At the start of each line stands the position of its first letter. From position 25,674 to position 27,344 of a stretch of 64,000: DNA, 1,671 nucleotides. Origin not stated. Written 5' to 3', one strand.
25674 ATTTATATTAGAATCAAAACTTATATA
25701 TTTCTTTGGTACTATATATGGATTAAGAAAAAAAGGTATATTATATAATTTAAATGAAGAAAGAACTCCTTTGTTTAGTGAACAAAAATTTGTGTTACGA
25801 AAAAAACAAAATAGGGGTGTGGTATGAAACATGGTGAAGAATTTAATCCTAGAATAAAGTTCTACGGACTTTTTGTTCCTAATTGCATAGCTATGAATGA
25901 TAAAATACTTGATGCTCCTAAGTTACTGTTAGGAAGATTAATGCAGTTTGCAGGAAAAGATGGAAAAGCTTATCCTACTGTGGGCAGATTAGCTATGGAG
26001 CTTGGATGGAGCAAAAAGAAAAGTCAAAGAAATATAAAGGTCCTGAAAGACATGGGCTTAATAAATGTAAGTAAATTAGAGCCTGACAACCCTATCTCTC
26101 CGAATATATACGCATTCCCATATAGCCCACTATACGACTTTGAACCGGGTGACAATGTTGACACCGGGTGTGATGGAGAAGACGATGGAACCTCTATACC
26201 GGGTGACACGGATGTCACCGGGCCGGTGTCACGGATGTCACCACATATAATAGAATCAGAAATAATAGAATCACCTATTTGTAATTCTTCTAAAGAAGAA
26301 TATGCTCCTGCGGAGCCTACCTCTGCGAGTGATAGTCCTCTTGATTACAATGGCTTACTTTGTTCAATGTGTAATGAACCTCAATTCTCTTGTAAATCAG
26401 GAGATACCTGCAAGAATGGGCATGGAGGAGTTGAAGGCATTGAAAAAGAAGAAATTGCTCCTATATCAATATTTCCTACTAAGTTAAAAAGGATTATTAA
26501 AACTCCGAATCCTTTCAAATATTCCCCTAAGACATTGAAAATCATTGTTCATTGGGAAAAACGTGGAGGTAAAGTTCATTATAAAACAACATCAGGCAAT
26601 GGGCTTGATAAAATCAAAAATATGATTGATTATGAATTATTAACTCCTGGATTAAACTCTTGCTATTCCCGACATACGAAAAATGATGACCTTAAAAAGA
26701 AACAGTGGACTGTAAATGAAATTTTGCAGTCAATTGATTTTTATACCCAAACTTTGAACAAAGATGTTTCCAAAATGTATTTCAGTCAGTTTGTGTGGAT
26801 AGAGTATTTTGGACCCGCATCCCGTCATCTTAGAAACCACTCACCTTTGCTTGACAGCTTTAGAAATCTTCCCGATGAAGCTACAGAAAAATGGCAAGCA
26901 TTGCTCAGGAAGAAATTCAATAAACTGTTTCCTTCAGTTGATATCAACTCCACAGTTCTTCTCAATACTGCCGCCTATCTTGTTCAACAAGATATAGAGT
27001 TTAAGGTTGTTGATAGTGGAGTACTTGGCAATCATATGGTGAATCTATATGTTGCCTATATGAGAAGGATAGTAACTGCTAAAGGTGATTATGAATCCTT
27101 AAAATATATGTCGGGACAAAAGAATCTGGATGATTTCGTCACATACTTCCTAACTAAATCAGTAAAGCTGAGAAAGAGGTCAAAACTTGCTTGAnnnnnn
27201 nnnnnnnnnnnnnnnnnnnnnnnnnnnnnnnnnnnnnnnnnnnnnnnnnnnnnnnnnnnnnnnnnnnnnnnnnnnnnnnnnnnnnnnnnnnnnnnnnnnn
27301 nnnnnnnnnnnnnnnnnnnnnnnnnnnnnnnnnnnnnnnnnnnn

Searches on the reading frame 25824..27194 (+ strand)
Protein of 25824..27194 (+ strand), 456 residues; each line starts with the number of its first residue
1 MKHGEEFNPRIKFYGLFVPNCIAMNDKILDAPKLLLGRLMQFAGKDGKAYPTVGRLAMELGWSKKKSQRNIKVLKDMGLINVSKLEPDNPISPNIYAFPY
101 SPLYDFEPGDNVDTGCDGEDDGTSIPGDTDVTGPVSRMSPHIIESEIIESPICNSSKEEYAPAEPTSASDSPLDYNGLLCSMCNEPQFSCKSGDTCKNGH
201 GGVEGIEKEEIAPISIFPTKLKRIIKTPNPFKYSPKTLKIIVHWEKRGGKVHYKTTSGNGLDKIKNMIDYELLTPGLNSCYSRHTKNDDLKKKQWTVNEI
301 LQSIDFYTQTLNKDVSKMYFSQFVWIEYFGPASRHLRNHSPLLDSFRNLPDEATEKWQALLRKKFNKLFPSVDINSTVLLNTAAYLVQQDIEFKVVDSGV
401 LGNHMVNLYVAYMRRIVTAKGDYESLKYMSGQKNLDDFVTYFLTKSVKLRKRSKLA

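Call 13: search_protein_families(library=phrogs, proteins=[window:25824-27194:+], max_evalue=0.001)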
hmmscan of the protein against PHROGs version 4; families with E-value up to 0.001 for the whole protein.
window:25824-27194:+ (456 aa): 6 families
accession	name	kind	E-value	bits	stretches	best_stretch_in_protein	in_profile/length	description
phrog_270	-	DNA, RNA and nucleotide metabolism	1.1e-10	42.5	1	15-162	32-177/383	replication initiation protein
phrog_678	-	DNA, RNA and nucleotide metabolism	1e-06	29.6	1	16-174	58-216/346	replication initiation O-like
phrog_186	-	DNA, RNA and nucleotide metabolism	4.1e-06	27.7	1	30-83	41-95/308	DnaD-like helicase loader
phrog_428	-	DNA, RNA and nucleotide metabolism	1.1e-05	25.8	1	16-105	91-182/455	replication initiation protein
phrog_391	-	DNA, RNA and nucleotide metabolism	2.4e-05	25.1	1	31-105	18-95/298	replication initiation O-like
phrog_1032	-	DNA, RNA and nucleotide metabolism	0.00041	21.4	0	33-81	20-68/281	replication initiation protein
